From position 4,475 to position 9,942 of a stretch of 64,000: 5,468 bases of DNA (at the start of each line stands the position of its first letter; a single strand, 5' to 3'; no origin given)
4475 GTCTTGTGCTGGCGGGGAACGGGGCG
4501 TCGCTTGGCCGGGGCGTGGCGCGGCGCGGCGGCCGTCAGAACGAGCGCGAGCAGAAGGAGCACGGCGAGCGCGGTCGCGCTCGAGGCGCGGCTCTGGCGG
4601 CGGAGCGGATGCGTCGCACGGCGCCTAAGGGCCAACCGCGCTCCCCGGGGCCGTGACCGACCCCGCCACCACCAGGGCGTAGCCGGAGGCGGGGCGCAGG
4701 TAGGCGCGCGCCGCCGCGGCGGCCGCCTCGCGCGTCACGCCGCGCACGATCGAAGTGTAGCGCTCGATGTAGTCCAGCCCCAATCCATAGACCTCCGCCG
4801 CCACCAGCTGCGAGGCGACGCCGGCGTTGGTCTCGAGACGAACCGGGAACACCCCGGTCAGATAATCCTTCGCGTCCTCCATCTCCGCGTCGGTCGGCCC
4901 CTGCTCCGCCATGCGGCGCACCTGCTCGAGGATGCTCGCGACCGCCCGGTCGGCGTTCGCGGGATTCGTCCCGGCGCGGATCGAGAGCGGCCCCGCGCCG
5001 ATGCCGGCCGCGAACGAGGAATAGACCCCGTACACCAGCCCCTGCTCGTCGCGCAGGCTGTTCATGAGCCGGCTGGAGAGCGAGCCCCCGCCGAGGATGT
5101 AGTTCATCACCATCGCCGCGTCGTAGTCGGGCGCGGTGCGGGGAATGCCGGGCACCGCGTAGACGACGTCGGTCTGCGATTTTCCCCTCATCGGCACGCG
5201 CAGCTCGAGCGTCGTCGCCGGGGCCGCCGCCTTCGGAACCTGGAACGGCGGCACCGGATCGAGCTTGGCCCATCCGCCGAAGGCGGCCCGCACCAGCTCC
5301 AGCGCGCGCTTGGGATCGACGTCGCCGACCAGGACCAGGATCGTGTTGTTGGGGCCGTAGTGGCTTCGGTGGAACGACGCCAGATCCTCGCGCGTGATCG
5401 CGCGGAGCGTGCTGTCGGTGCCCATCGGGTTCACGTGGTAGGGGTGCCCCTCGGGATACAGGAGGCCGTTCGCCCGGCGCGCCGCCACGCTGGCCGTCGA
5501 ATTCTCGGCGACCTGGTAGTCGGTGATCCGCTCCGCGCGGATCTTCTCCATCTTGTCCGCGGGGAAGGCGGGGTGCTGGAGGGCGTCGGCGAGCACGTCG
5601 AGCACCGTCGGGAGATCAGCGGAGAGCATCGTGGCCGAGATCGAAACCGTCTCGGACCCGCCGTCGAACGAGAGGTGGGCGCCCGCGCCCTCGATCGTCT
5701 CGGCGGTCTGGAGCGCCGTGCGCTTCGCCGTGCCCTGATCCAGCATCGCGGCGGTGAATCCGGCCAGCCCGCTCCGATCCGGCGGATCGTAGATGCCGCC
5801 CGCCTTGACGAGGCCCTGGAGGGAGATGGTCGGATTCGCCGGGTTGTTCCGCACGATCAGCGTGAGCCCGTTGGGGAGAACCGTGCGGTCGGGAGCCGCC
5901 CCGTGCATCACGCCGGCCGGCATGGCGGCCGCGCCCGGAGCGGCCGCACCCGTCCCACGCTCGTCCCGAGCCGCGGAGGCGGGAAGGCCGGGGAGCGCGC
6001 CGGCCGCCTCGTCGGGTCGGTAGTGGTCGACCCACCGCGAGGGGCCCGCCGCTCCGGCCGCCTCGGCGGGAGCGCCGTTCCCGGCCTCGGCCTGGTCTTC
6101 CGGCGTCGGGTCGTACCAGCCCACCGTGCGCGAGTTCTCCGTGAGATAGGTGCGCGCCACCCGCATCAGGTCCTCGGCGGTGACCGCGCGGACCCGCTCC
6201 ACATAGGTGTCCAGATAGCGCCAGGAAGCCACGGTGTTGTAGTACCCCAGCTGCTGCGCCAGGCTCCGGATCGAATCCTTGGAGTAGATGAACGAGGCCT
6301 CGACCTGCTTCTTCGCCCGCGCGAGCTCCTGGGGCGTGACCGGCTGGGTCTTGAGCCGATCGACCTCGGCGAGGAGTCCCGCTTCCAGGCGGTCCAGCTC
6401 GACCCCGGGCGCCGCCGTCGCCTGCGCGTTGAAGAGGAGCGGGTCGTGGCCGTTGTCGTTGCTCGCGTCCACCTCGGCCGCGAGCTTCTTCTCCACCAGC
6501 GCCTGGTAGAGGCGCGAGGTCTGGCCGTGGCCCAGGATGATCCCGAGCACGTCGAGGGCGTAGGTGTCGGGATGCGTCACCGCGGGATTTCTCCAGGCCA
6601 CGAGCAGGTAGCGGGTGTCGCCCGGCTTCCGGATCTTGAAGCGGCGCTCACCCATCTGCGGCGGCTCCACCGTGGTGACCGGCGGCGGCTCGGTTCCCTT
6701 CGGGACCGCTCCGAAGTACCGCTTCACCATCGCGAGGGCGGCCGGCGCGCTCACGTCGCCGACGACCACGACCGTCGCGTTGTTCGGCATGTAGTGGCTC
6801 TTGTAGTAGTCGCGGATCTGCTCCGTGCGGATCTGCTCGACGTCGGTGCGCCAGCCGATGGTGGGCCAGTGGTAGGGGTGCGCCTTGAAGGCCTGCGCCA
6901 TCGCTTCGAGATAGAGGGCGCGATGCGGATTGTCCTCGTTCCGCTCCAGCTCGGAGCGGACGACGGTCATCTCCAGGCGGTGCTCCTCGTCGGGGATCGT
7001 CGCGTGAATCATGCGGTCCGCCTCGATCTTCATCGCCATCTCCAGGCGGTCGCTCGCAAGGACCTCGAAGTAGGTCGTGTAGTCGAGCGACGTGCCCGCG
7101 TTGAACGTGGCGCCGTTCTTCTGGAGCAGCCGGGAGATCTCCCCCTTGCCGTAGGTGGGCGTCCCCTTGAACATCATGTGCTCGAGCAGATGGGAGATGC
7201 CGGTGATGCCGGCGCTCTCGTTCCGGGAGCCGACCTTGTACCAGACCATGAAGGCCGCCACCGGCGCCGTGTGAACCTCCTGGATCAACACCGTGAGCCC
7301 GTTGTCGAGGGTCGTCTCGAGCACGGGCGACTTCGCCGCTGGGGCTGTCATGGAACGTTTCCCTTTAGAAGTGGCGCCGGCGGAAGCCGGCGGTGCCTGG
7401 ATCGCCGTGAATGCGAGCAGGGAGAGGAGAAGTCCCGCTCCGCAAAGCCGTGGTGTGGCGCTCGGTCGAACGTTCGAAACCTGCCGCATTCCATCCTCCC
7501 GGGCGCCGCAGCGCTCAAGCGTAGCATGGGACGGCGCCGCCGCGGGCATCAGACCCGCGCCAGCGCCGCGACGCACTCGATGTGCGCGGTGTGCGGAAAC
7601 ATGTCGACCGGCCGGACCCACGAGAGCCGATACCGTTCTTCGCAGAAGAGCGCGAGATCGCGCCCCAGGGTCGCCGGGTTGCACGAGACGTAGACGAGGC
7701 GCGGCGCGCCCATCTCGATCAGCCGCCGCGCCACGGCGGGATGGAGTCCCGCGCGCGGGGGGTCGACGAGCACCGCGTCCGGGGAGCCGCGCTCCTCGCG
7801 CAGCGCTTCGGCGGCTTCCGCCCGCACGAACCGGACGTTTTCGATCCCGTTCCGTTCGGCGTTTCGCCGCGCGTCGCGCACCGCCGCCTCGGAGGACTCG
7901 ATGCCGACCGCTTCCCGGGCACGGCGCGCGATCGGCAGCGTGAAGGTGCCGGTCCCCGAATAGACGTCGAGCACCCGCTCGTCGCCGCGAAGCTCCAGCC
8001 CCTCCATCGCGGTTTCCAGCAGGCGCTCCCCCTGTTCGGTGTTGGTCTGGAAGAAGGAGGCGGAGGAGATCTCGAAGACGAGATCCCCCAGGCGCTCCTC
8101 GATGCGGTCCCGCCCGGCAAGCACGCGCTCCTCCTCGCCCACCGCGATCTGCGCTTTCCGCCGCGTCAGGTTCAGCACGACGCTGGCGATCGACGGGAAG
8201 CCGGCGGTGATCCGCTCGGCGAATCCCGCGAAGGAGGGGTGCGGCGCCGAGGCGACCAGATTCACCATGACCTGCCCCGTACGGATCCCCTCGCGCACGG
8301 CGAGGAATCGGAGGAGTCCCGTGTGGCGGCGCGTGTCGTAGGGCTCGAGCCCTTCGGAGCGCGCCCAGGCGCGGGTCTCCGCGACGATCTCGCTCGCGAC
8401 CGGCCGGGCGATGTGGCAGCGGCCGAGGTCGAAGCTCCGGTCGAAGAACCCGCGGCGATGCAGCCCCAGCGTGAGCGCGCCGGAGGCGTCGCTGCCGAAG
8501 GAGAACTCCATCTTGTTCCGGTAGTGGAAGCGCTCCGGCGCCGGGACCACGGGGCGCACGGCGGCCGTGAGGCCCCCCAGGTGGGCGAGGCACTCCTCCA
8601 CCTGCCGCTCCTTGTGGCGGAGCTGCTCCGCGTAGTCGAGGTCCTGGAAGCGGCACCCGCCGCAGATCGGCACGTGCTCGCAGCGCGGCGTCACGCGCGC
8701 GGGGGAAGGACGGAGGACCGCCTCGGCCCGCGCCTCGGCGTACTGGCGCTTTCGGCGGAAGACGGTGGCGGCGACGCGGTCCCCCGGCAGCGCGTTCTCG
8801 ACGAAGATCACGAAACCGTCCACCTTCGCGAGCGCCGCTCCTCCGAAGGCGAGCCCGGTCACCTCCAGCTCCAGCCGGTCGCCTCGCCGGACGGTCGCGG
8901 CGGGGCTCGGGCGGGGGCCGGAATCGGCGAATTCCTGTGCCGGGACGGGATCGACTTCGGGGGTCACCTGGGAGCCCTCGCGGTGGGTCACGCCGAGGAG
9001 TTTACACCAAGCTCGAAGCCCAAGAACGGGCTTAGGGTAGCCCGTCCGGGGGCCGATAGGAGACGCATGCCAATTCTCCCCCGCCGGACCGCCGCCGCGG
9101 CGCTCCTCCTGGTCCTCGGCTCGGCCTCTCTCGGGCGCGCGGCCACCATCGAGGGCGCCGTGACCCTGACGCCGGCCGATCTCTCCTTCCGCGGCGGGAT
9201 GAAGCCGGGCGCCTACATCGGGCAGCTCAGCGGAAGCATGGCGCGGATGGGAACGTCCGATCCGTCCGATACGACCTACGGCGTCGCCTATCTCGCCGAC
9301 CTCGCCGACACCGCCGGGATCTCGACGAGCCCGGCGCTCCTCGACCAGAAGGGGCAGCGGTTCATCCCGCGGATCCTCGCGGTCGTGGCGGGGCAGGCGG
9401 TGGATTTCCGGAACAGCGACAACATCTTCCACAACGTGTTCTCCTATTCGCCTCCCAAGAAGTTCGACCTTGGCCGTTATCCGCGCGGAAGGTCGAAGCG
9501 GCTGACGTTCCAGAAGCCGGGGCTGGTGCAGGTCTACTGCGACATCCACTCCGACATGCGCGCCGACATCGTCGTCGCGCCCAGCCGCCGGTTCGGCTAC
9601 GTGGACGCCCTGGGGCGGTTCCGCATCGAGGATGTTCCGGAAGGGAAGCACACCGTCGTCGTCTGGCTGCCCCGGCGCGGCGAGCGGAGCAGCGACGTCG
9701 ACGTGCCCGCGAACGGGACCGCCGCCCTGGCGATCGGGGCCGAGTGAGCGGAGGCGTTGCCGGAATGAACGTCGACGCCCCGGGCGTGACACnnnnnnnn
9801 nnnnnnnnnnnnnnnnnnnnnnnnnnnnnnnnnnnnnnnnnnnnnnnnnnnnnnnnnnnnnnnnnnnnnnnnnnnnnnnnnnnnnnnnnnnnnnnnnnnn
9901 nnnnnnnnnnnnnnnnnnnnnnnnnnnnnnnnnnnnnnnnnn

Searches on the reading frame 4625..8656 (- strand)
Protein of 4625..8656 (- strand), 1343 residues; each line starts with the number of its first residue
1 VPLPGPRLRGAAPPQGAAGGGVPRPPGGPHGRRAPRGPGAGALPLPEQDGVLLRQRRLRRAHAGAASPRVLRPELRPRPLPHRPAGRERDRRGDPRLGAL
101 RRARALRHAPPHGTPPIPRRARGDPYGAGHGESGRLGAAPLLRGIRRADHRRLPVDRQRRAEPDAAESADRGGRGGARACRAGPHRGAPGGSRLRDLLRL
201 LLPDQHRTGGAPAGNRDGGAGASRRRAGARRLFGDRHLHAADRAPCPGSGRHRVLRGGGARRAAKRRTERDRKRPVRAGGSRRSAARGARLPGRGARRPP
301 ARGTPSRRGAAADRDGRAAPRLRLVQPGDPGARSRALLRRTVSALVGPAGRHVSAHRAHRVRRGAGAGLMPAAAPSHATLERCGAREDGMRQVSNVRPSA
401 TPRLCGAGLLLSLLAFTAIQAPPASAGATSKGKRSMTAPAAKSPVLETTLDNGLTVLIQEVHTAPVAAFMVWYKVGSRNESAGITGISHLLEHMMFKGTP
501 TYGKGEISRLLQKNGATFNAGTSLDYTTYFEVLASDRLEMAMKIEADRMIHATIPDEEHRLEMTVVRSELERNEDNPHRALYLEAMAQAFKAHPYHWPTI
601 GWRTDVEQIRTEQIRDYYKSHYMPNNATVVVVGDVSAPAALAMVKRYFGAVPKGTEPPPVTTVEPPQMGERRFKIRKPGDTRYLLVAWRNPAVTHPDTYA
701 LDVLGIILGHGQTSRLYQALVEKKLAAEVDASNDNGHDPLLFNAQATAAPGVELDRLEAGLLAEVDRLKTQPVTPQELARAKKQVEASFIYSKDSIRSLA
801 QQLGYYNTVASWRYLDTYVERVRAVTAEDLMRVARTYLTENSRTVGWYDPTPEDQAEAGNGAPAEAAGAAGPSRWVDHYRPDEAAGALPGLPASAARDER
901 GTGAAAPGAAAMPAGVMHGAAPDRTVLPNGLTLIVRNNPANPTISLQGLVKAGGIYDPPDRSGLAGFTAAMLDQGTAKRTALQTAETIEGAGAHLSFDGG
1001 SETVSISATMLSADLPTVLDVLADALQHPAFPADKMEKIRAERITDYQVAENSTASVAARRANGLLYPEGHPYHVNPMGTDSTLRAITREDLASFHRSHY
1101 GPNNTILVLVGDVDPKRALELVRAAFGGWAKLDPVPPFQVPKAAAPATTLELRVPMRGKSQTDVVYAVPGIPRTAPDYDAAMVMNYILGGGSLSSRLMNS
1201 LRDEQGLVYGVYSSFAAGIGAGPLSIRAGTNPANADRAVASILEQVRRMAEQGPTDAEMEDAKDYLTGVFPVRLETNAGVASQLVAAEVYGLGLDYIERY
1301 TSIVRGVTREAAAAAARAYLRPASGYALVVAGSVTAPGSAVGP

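Call 10: search_protein_families(library=pfam, proteins=[window:4625-8656:-], max_evalue=0.00001)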
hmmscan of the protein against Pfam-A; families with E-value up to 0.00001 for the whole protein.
window:4625-8656:- (1343 aa): 2 families
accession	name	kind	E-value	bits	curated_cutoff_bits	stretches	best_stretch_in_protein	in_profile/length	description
PF05193.26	Peptidase_M16_C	-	2.7e-86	288.5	23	2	1087-1264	2-179/181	Peptidase M16 inactive domain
PF00675.25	Peptidase_M16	-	6.3e-43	146.7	22.3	2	456-598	2-144/149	Insulinase (Peptidase family M16)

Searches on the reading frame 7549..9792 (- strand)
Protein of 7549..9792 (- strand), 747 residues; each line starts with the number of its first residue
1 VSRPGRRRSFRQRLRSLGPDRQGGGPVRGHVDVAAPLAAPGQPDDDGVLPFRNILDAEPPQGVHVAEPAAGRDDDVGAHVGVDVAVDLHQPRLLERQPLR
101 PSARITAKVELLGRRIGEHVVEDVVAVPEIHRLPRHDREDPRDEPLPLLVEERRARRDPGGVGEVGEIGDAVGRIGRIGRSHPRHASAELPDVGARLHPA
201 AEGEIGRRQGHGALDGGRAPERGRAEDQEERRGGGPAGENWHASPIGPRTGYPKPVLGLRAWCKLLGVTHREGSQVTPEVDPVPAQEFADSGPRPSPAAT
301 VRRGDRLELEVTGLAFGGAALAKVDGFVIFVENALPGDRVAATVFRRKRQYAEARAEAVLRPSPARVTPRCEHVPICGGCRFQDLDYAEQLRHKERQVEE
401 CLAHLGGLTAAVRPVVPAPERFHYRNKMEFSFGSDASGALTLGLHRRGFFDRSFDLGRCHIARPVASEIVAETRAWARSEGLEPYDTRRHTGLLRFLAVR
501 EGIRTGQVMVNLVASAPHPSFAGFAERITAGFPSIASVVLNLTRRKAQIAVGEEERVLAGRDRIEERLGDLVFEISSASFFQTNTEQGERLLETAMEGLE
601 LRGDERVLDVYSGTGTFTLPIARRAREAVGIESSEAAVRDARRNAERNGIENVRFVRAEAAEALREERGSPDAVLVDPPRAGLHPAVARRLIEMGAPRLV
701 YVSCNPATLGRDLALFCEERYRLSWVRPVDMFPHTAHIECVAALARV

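Call 10: search_protein_families(library=pfam, proteins=[window:7549-9792:-], max_evalue=0.00001)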
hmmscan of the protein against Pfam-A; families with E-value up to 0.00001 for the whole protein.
window:7549-9792:- (747 aa): 7 families
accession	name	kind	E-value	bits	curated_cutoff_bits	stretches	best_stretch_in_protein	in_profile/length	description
PF05958.17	tRNA_U5-meth_tr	-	6.9e-27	94.8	23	1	553-746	148-356/357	tRNA (Uracil-5-)-methyltransferase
PF13847.12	Methyltransf_31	-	3.8e-11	43.3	27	1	603-677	3-81/145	Methyltransferase domain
PF13649.12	Methyltransf_25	-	1.7e-10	41.9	27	1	607-676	1-70/97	Methyltransferase domain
PF01938.26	TRAM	-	2.9e-10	40.3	21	1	302-355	3-59/61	TRAM domain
PF05175.20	MTS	-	3.1e-08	33.9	23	1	580-699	11-130/170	Methyltransferase small domain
PF03602.21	Cons_hypoth95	-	6.2e-08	33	24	1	604-679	42-122/182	Conserved hypothetical protein 95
PF01135.25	PCMT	-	7.2e-06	26.4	20.3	0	591-659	61-132/210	Protein-L-isoaspartate(D-aspartate) O-methyltransferase (PCMT)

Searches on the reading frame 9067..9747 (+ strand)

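Call 64: search_protein_families(library=pfam, proteins=[window:9067-9747:+], max_evalue=0.001)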
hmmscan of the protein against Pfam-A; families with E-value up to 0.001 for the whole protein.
window:9067-9747:+ (226 aa): 1 family
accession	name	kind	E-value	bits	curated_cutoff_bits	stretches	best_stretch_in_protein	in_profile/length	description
PF13620.12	CarboxypepD_reg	-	8.1e-05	23.3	32.3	1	167-222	18-78/82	Carboxypeptidase regulatory-like domain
